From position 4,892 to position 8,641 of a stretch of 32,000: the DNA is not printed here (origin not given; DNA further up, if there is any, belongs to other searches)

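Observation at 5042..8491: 1149-aa orphan membrane protein with glycine-zipper segments and coiled-coil-like ends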

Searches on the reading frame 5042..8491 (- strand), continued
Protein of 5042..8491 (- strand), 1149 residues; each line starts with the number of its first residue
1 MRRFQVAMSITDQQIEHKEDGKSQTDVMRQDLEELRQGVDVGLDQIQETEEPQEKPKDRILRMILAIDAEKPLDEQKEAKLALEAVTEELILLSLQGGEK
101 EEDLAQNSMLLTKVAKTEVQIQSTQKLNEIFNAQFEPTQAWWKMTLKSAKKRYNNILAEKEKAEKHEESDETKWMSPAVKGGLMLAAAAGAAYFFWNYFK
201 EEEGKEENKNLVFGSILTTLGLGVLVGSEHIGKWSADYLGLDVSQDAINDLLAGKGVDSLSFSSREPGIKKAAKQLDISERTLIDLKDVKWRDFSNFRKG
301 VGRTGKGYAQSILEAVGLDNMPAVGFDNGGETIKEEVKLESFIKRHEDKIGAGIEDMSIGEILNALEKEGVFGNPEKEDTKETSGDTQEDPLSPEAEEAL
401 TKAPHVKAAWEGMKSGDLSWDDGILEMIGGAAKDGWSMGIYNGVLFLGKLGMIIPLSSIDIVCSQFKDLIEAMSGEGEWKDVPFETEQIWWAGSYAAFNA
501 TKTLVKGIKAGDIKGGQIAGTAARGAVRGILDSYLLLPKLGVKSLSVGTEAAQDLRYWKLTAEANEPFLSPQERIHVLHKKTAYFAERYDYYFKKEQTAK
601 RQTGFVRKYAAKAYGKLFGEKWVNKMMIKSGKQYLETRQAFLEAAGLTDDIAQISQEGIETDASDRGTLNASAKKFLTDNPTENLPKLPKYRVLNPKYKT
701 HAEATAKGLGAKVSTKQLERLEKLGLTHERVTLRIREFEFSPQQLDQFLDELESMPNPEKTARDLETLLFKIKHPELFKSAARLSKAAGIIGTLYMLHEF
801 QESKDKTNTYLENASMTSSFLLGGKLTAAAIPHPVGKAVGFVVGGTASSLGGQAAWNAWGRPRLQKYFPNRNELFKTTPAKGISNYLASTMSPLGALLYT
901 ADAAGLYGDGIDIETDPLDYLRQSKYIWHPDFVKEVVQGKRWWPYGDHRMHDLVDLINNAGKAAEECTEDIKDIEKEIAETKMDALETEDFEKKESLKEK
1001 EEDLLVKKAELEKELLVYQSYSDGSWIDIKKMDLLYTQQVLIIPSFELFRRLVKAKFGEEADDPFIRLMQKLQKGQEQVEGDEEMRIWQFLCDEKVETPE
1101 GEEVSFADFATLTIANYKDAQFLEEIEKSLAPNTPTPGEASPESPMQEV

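Call 45: predict_structure(alignment_id=A2)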
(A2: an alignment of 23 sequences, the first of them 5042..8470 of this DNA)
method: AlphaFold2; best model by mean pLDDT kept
length: 1142 residues; sequences in the alignment: 23
mean_pLDDT: 68.3   pTM: 0.43
mean pLDDT of the five models: 68.3, 65.9, 60.4, 60.3, 58.8
residues with pLDDT >= 90: 47; 70-90: 569; 50-70: 316; < 50: 210
segments of 3 or more residues with pLDDT < 50: 1-17, 34-50, 159-161, 167-233, 239-250, 292-298, 304-320, 367-389, 434-436, 444-453, 1126-1142
pLDDT, mean of each block of 10 residues (from residue 1): 36 44 54 43 41 72 76 77 80 83 80 83 84 84 75 57 49 42 36 35 42 47 46 50 43 58 77 76 74 47 47 38 65 81 77 83 60 28 38 65 65 61 65 54 50 50 53 52 57 62 60 63 57 54 66 67 76 87 83 55 53 73 86 82 74 78 85 68 71 77 72 81 80 84 80 62 82 71 68 72 80 75 66 73 77 78 72 62 66 65 76 81 78 75 84 88 93 91 84 91 91 88 89 88 87 88 84 82 86 81 88 86 56 38 32
secondary structure, 60 per line:
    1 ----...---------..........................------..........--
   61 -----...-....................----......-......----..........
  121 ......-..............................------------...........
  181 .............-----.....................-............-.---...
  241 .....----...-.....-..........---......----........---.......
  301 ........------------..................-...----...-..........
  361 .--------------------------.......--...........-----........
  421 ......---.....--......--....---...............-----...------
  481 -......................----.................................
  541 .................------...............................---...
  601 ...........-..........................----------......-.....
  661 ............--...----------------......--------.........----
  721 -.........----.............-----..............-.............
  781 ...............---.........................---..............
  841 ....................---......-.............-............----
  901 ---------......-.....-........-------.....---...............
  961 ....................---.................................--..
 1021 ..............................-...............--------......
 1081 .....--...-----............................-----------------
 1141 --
elements in order (helices of 4 or more, strands of 3 or more residues): H17-42 H49-58 H70-89 H94-99 H101-106 H111-126 H128-157 H170-193 H199-219 H221-232 H238-245 H255-258 H260-269 H273-278 H284-290 H294-308 H321-338 H352-361 H388-394 H397-407 H413-426 E430-434 E437-442 E445-448 H452-466 H482-503 H508-557 H564-594 H598-611 H613-638 H649-654 H656-672 H694-699 H708-716 H722-730 H735-747 H753-766 H768-795 H799-823 H827-860 H864-869 H871-883 H885-896 H910-915 E917-921 H923-930 E938-942 H946-980 H984-1016 H1019-1050 H1052-1066 H1075-1085 E1088-1090 E1096-1098 H1099-1123

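Call 47: fold_search(model_id=the predicted structure, library=pdb)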
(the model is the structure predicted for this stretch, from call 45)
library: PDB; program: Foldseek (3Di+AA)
matches with E <= 10: 38; with E <= 0.001: 0
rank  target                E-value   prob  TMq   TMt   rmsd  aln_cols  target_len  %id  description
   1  8cws_A                1.1e+00  0.06  0.05  0.09  31.1       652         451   11  Accurate computational design of genetically encoded 3D protein crystals (released 2023-11-01)
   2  4k1n_A                1.3e+00  0.06  0.06  0.10  29.1       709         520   11  Crystal structure of full-length mouse alphaE-catenin (released 2013-05-01)
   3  7wkk_a                1.3e+00  0.03  0.06  0.05  43.7      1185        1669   11  Cryo-EM structure of the IR subunit from X. laevis NPC (released 2022-03-30)
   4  7vls                  1.9e+00  0.02  0.06  0.06  40.4      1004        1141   10  Structure of SUR2B in complex with MgATP/ADP and P1075 (released 2022-05-18)
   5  8pnt_A                2.0e+00  0.03  0.06  0.08  34.0       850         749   11  Structure of the human nuclear cap-binding complex bound to PHAX and m7G-capped RNA (released 2024-01-17)
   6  1h6k_A                2.3e+00  0.03  0.06  0.09  31.4       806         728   12  nuclear Cap Binding Complex (released 2001-09-13)
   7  9o51_A                2.4e+00  0.05  0.05  0.13  26.3       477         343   10  Cryo-EM structure of the human SK2-4 chimera/calmodulin channel complex in the Ca2+ free state (released 2025-07-09)
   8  6sl1                  2.4e+00  0.02  0.06  0.04  36.8      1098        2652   12  Structure of the open conformation of CtTel1 (released 2019-10-30)
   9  8cwy_A                2.5e+00  0.04  0.05  0.10  30.8       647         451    9  Accurate computational design of genetically encoded 3D protein crystals (released 2023-11-01)
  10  6rlb_A                2.6e+00  0.02  0.06  0.07  58.6       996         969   12  Structure of the dynein-2 complex; tail domain (released 2019-08-28)
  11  6sc2_A                2.6e+00  0.02  0.06  0.03  58.3       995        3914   12  Structure of the dynein-2 complex; IFT-train bound model (released 2019-09-04)
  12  6sc2_B                3.0e+00  0.02  0.07  0.03  48.6      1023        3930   12  Structure of the dynein-2 complex; IFT-train bound model (released 2019-09-04)
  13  6cnn_A                3.3e+00  0.06  0.06  0.16  28.3       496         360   11  Cryo-EM structure of the human SK4/calmodulin channel complex in the Ca2+ bound state I (released 2018-05-02)
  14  5oob_C                3.7e+00  0.02  0.06  0.08  31.9       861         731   11  COMPLEX OF HUMAN NUCLEAR CAP-BINDING COMPLEX WITH M7GTP AND NELF-E C-TERMINAL PEPTIDE (released 2017-11-15)
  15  1h6k_B                3.8e+00  0.02  0.06  0.08  32.0       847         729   11  nuclear Cap Binding Complex (released 2001-09-13)
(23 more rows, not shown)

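Call 50: fold_search(model_id=the predicted structure, library=viral)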
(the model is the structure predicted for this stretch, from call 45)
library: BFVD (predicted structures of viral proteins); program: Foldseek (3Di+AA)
matches with E <= 10: 160; with E <= 0.001: 0
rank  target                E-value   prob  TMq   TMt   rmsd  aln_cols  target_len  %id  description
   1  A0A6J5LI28            2.7e-02  0.30  0.08  0.10  45.1      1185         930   11  Uncharacterized protein [uncultured Caudovirales phage]
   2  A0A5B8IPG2            4.8e-02  0.13  0.07  0.07  39.1      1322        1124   12  Uncharacterized protein (Fragment) [Mimiviridae sp. ChoanoV1]
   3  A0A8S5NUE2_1          1.1e-01  0.13  0.09  0.09  47.4      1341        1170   10  Uncharacterized protein [CrAss-like virus sp. ctWDt29]
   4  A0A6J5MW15            1.3e-01  0.11  0.07  0.08  45.7       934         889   13  Uncharacterized protein [uncultured Caudovirales phage]
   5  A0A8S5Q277            2.0e-01  0.10  0.06  0.07  37.4       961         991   11  Uncharacterized protein [Siphoviridae sp. ctLqe90]
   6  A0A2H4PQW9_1          2.9e-01  0.09  0.07  0.09  37.0       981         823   12  Uncharacterized protein [Streptomyces phage Manuel]
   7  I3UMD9                3.6e-01  0.08  0.08  0.08  40.2      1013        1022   12  Tail tape measure protein [Colwellia phage 9A]
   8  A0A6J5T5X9            3.6e-01  0.08  0.06  0.09  32.5       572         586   11  Uncharacterized protein [uncultured Caudovirales phage]
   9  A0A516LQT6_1          3.7e-01  0.12  0.09  0.09  32.1       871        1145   12  (no name in the UniProt tables at hand)
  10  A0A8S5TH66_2          3.7e-01  0.06  0.06  0.08  35.4       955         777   12  Tail tape measure [Siphoviridae sp. ctTfn5]
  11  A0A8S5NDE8            3.7e-01  0.06  0.07  0.07  42.0      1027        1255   11  Tail tape measure protein [Myoviridae sp. ct9MV2]
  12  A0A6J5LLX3            3.9e-01  0.13  0.09  0.12  47.3      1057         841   10  Bacteriophage lambda, GpH, tail tape measure, C-terminal [uncultured Caudovirales phage]
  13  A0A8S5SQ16            3.9e-01  0.06  0.07  0.06  37.9      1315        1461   13  Uncharacterized protein [Siphoviridae sp. ctqSm5]
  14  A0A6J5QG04            4.0e-01  0.07  0.06  0.07  40.0       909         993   11  Bacteriophage lambda, GpH, tail tape measure, N-terminal [uncultured Caudovirales phage]
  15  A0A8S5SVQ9            4.9e-01  0.09  0.06  0.10  30.2       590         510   14  Uncharacterized protein [Siphoviridae sp. ctDOT22]
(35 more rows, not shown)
